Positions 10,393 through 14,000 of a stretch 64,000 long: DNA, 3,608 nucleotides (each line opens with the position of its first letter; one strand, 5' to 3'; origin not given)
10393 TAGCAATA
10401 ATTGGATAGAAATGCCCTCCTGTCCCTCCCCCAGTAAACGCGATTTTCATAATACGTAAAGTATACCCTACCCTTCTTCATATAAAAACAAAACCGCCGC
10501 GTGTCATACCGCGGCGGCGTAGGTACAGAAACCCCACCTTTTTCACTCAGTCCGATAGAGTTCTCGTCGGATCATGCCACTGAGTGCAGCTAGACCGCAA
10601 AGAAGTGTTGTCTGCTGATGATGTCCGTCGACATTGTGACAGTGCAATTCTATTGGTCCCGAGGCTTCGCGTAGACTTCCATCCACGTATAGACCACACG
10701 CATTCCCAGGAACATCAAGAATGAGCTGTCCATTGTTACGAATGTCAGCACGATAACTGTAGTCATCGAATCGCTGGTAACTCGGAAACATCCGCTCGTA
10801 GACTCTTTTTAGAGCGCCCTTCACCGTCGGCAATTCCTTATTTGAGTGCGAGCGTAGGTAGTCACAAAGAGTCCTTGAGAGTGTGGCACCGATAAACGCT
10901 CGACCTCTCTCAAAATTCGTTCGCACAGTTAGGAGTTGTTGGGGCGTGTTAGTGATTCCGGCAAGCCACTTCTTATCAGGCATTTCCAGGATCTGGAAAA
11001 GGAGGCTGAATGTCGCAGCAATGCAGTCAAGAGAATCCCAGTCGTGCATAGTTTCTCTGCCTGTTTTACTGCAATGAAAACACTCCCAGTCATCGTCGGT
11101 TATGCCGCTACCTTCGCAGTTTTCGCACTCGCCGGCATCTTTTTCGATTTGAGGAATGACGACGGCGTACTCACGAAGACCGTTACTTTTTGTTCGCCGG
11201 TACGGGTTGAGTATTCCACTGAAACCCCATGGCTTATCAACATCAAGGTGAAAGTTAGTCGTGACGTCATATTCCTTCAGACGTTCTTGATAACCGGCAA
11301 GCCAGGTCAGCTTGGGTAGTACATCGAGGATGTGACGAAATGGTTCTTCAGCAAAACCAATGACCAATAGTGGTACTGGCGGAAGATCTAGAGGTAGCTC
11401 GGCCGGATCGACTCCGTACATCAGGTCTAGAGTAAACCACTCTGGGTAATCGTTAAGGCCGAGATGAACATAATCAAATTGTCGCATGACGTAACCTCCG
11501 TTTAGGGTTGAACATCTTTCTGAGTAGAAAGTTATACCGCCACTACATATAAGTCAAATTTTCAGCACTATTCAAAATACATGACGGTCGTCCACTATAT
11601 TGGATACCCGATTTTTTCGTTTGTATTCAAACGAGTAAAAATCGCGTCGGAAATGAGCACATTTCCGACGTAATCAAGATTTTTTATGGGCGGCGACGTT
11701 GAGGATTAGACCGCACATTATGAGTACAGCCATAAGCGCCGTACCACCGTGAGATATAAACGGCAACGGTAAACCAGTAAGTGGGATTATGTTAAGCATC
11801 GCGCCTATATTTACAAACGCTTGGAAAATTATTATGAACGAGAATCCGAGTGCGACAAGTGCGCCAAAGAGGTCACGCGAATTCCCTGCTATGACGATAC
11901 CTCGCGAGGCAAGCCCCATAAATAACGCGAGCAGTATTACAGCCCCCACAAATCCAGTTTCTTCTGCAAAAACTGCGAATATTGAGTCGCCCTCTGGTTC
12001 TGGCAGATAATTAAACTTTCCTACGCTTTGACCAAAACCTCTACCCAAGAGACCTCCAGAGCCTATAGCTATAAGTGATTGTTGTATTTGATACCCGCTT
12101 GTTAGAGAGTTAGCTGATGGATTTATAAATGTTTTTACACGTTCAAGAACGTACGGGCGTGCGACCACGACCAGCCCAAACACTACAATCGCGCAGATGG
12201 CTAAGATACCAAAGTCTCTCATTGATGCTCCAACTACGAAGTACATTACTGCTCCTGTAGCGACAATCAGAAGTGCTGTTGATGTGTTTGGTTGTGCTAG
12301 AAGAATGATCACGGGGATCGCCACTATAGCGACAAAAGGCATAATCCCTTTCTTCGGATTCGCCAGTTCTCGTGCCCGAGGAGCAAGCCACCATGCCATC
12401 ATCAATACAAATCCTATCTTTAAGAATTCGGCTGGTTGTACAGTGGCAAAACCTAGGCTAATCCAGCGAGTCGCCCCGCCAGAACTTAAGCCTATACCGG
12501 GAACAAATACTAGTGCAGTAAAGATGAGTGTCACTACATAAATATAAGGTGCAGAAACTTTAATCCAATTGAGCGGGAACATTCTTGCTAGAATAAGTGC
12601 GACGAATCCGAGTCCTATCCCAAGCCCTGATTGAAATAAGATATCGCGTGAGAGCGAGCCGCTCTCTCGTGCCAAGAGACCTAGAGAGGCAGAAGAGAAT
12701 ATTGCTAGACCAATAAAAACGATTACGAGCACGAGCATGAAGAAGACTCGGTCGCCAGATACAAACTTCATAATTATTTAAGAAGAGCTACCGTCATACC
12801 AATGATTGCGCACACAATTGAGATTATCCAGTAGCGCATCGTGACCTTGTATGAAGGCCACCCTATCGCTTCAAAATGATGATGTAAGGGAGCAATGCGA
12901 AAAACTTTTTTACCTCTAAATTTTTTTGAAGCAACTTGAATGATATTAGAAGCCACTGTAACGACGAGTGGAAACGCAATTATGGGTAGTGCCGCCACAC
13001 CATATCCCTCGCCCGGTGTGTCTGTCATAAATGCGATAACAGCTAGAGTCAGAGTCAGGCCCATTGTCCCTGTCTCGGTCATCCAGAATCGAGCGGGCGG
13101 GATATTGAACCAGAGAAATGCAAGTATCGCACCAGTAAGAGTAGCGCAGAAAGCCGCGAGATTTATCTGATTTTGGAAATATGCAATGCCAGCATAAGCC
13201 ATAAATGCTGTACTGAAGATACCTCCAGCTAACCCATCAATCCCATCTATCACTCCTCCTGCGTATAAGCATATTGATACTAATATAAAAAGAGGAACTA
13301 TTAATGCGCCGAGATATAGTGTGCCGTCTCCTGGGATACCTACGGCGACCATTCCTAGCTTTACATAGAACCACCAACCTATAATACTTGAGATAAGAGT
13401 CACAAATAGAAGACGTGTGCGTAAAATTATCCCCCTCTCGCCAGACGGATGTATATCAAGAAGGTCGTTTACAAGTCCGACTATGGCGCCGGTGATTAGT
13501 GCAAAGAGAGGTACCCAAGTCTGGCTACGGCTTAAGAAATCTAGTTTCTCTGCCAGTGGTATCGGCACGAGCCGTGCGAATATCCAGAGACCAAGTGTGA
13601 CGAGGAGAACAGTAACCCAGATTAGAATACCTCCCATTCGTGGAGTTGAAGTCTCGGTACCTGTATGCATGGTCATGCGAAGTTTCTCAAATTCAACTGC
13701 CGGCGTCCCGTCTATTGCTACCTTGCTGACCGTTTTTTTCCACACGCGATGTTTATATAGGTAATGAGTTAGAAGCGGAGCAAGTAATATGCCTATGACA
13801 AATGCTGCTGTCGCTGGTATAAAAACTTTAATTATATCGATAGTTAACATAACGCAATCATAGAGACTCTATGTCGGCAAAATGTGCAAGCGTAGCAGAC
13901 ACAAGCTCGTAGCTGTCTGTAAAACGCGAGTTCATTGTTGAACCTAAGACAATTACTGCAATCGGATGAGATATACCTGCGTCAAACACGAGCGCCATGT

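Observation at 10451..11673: Cysteine-rich unknown gene inserted into the dcw cluster between ftsW and murG, with its own terminator-bounded transcription unit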

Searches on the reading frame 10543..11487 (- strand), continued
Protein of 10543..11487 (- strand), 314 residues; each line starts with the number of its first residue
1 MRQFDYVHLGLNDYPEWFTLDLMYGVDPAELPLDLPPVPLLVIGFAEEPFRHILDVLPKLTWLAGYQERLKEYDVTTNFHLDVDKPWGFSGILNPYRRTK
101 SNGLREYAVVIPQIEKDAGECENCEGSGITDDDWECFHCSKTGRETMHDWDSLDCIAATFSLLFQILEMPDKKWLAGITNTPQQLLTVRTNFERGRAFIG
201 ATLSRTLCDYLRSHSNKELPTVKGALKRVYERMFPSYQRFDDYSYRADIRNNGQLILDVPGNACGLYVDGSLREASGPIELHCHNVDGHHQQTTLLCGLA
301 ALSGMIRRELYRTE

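Call 94: search_protein_families(library=pfam, proteins=[P0069, P0076, P0106, P0109, P0119, P0044, P0086, P0128], max_evalue=0.01)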
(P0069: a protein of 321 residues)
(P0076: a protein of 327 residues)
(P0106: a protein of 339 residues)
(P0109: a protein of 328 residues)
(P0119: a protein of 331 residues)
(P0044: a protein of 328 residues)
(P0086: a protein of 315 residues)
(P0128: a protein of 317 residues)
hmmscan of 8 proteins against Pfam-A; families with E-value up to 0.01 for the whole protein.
P0069 (321 aa): 1 family
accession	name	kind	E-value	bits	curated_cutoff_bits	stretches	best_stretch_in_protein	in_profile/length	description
PF00684.25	DnaJ_CXXCXGXG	-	2.9e-05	24.7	32.7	0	96-124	38-65/65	DnaJ central domain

P0076 (327 aa): 1 family
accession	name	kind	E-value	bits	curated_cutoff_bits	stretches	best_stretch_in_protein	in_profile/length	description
PF00684.25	DnaJ_CXXCXGXG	-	5.4e-06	27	32.7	1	131-156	1-28/65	DnaJ central domain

P0106 (339 aa): 1 family
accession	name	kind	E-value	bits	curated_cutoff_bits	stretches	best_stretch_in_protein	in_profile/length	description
PF00684.25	DnaJ_CXXCXGXG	-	0.0055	17.4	32.7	0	103-152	1-52/65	DnaJ central domain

P0109 (328 aa): 1 family
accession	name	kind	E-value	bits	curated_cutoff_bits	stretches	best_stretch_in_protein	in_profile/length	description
PF00684.25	DnaJ_CXXCXGXG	-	0.00015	22.4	32.7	0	100-126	39-65/65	DnaJ central domain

P0119 (331 aa): 0 families

P0044 (328 aa): 0 families

P0086 (315 aa): 1 family
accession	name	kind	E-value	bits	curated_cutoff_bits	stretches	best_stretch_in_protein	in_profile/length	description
PF00684.25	DnaJ_CXXCXGXG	-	0.00096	19.8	32.7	1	122-148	1-29/65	DnaJ central domain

P0128 (317 aa): 1 family
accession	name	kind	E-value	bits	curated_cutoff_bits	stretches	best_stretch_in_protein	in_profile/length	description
PF00684.25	DnaJ_CXXCXGXG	-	0.00072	20.2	32.7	1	126-152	1-26/65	DnaJ central domain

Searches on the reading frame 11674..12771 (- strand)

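Call 3: search_protein_families(library=pfam, proteins=[window:11674-12771:-], max_evalue=1)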
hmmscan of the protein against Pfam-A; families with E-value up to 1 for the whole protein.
window:11674-12771:- (365 aa): 1 family
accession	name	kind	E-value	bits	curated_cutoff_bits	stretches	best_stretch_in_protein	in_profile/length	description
PF01098.24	FTSW_RODA_SPOVE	-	2.1e-93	313.6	26.4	1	9-364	3-355/356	Cell cycle protein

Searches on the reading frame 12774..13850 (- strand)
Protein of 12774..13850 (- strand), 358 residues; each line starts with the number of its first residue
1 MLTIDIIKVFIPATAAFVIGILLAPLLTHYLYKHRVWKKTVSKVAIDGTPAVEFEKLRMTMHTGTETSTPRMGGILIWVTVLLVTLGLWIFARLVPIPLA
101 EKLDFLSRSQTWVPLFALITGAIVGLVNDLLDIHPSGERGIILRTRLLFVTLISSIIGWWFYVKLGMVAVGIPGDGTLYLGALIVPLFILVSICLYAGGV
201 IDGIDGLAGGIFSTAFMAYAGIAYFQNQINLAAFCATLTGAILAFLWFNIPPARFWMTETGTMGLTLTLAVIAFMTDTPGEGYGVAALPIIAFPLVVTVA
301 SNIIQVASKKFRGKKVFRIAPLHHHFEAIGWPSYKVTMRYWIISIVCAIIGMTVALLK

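Call 3: search_protein_families(library=pfam, proteins=[window:12774-13850:-], max_evalue=1)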
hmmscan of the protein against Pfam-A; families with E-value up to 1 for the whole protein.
window:12774-13850:- (358 aa): 1 family
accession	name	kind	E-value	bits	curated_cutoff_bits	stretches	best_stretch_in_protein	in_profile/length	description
PF00953.26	Glycos_transf_4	-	1.7e-18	67.6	27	1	114-275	4-158/160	Glycosyl transferase family 4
